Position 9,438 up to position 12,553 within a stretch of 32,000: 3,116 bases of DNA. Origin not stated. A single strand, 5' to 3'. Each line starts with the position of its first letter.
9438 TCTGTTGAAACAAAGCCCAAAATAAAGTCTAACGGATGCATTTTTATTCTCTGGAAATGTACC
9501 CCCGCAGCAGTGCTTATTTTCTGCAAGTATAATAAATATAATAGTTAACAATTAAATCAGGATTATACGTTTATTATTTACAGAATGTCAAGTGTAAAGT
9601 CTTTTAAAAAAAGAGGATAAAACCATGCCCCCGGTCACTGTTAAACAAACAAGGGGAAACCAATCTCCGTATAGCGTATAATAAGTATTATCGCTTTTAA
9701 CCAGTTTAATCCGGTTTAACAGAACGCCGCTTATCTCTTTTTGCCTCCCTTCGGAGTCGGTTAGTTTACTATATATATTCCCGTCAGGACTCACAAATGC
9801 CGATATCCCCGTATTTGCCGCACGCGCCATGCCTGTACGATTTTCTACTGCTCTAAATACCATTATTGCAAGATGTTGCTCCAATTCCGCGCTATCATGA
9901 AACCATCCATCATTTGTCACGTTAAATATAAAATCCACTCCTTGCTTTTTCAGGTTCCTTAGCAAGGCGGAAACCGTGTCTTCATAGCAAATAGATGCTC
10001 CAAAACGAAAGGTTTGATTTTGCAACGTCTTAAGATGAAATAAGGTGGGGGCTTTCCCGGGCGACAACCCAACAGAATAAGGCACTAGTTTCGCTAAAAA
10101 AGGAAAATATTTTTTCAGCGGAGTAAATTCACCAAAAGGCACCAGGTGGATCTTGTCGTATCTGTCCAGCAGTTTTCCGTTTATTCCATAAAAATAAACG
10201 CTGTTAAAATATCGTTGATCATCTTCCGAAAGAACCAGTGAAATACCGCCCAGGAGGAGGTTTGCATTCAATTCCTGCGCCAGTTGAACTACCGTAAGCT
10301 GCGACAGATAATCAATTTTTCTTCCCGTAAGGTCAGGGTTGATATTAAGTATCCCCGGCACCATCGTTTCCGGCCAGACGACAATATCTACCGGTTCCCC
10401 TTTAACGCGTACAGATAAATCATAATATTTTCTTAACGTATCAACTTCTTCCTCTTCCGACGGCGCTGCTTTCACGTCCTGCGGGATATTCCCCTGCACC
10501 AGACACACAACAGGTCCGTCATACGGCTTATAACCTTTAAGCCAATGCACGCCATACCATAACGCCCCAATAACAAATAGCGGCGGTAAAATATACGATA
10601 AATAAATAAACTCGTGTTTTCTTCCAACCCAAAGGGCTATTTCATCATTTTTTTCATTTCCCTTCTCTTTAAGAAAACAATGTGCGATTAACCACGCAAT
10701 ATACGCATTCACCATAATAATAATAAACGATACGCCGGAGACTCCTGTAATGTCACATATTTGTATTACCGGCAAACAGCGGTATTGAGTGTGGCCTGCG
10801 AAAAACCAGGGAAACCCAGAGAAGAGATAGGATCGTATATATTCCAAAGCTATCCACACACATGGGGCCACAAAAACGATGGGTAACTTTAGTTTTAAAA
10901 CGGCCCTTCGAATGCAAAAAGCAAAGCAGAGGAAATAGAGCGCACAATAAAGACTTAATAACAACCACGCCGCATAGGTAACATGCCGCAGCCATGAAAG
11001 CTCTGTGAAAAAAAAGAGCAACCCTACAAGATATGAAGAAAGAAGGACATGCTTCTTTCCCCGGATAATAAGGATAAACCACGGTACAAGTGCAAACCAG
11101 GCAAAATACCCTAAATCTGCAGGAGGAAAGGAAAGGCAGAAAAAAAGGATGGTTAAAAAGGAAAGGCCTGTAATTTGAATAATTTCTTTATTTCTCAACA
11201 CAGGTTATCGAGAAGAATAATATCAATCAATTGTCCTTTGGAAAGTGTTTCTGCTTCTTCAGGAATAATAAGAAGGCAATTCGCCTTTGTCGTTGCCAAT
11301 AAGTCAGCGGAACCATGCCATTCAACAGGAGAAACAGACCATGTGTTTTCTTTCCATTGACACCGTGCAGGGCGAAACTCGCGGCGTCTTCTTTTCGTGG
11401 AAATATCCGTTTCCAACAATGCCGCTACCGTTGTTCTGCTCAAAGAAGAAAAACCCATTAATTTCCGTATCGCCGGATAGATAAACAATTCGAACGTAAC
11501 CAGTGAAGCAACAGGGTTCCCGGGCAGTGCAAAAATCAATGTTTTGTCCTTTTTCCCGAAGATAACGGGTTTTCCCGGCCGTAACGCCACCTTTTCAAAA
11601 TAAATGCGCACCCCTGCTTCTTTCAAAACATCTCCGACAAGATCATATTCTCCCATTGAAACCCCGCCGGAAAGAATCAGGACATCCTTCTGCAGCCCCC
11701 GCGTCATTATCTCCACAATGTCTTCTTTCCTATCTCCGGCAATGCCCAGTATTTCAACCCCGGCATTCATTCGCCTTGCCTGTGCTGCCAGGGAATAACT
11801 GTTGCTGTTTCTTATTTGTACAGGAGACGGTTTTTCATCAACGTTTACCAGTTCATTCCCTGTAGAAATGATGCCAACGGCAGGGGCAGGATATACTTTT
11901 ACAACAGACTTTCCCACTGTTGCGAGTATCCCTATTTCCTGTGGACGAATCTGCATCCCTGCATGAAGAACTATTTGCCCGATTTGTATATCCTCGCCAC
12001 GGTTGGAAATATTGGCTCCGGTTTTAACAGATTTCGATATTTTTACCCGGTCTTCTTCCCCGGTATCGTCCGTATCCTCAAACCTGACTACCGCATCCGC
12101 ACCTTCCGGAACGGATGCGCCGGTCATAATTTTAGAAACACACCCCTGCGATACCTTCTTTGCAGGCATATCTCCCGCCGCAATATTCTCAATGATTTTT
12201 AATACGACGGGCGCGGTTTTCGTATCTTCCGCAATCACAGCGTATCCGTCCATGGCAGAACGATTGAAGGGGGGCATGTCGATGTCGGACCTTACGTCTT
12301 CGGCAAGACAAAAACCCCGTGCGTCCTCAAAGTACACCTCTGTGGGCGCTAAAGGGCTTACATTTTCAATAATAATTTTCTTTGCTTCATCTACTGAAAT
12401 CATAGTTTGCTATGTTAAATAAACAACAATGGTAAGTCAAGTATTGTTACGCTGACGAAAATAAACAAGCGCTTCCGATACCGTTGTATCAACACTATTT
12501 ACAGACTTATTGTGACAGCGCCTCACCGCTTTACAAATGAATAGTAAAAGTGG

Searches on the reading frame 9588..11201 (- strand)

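Call 20: search_protein_families(library=pfam, proteins=[window:9588-11201:-], max_evalue=0.001)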
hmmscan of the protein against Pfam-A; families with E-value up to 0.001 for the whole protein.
window:9588-11201:- (537 aa): 2 families
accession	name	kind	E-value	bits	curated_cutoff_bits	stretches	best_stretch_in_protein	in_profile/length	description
PF20154.4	LNT_N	-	3.5e-34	118.7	27.1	1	20-166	4-158/159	Apolipoprotein N-acyltransferase N-terminal domain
PF00795.27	CN_hydrolase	-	3.7e-28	99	23.2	1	234-484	4-238/256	Carbon-nitrogen hydrolase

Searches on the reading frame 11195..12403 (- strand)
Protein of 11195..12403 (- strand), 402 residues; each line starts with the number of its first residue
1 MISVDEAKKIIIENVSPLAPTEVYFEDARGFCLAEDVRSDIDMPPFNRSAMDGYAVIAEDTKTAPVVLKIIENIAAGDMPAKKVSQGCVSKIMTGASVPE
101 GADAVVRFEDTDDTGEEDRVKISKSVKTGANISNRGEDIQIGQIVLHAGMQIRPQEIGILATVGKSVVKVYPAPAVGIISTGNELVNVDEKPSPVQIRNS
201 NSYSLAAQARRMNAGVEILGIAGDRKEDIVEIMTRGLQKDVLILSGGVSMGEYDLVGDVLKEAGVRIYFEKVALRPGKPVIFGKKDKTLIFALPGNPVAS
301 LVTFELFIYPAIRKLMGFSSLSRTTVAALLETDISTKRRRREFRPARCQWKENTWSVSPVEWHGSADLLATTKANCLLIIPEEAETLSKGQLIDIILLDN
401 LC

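Call 20: search_protein_families(library=pfam, proteins=[window:11195-12403:-], max_evalue=0.001)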
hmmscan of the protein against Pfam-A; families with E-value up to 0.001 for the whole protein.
window:11195-12403:- (402 aa): 3 families
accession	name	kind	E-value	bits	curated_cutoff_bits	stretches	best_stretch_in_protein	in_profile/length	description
PF03453.22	MoeA_N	-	8.3e-49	165.8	30.8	1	2-164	1-160/160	MoeA N-terminal region (domain I and II)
PF00994.29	MoCF_biosynth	-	3.1e-30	105.2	26.6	1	177-314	1-144/144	Probable molybdopterin binding domain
PF03454.20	MoeA_C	-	5.5e-11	43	22.1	1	328-398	2-72/72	MoeA C-terminal region (domain IV)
